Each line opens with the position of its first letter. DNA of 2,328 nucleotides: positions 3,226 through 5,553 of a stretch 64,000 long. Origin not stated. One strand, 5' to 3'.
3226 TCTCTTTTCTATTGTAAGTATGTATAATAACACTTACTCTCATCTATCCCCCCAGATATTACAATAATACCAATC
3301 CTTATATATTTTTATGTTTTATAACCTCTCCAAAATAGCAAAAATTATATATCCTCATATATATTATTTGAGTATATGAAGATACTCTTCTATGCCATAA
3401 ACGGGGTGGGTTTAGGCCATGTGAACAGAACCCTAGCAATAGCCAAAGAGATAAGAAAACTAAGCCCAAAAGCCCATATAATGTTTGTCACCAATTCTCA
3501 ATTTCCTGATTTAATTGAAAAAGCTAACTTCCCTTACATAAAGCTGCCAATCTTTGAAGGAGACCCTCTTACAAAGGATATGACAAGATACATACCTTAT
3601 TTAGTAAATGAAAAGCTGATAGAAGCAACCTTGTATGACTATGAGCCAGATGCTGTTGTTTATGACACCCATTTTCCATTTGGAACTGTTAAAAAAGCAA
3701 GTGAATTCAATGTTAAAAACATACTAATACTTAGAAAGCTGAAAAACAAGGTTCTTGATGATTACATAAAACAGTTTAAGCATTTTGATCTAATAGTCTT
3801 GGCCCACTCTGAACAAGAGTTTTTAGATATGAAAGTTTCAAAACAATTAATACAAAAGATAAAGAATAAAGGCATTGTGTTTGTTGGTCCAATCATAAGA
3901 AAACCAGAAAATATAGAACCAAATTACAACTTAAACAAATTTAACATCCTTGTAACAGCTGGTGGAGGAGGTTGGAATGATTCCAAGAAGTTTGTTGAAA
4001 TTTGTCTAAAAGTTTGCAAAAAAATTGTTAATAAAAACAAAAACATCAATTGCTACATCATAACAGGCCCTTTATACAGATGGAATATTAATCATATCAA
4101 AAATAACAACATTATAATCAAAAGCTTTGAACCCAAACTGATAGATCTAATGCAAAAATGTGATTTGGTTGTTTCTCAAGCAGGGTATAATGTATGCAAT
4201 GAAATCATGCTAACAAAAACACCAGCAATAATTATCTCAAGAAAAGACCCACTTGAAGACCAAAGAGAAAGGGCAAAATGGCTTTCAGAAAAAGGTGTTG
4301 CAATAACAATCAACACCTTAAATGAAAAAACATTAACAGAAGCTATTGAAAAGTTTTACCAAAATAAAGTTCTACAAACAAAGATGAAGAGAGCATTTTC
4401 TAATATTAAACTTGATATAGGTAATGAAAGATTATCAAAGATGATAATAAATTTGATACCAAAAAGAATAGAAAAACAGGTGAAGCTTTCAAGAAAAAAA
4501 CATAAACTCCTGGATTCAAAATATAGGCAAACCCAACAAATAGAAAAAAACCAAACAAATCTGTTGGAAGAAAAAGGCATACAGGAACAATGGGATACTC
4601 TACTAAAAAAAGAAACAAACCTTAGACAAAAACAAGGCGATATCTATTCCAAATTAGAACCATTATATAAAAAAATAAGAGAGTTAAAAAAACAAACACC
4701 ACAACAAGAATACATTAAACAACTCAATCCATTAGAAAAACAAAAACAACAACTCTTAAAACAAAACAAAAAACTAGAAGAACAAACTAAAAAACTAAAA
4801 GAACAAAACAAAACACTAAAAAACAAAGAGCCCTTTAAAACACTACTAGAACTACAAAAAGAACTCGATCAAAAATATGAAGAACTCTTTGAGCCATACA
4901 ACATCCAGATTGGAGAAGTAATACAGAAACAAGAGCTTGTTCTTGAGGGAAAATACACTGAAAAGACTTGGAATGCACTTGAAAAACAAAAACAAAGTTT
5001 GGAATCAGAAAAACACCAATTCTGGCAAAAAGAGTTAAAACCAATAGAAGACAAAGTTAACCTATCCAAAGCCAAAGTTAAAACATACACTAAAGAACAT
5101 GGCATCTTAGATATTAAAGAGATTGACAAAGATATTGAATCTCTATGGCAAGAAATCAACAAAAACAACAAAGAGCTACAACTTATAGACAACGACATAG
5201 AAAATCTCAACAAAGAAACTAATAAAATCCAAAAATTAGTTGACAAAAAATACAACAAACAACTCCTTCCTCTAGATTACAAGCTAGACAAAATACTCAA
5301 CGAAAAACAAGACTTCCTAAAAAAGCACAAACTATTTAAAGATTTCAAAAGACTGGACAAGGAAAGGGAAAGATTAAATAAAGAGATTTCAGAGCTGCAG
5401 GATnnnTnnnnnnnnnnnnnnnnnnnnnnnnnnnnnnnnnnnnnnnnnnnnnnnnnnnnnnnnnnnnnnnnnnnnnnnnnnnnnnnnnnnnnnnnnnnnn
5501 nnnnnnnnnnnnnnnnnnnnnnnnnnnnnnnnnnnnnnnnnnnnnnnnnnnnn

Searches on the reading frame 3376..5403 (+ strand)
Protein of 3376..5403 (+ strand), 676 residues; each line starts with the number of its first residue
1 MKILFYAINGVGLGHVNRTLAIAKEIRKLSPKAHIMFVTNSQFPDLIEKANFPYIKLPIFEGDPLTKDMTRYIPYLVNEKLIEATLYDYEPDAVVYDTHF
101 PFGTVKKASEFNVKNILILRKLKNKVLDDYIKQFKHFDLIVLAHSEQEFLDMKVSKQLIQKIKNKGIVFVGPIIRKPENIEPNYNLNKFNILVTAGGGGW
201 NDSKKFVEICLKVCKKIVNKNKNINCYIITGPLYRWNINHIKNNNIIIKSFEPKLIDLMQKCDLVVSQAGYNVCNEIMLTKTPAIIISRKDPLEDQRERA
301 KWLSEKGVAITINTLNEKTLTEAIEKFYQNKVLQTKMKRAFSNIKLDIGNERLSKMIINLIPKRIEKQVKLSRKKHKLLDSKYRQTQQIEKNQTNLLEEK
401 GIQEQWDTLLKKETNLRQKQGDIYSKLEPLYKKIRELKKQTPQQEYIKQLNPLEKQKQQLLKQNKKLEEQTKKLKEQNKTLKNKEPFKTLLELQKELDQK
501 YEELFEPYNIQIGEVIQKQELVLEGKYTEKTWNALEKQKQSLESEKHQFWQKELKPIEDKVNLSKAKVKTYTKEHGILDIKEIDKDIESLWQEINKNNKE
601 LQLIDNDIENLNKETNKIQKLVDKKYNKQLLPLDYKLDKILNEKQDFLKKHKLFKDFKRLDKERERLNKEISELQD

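Call 39: search_protein_families(library=ncbifam, proteins=[window:3376-5403:+], max_evalue=0.00001)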
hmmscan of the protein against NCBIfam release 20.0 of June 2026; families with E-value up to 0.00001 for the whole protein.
window:3376-5403:+ (676 aa): 3 families
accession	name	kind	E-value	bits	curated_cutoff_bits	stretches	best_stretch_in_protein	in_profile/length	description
TIGR01133.1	murG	equivalog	2.2e-11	43.4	250.25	1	19-353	21-349/353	undecaprenyldiphospho-muramoylpentapeptide beta-N-acetylglucosaminyltransferase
TIGR03590.1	PseG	equivalog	5.1e-11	42.7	153.55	1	8-288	10-268/280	UDP-2,4-diacetamido-2,4,6-trideoxy-beta-L-altropyranose hydrolase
TIGR01426.2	MGT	subfamily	5.5e-10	38.8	260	1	168-352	204-382/393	macrolide family glycosyltransferase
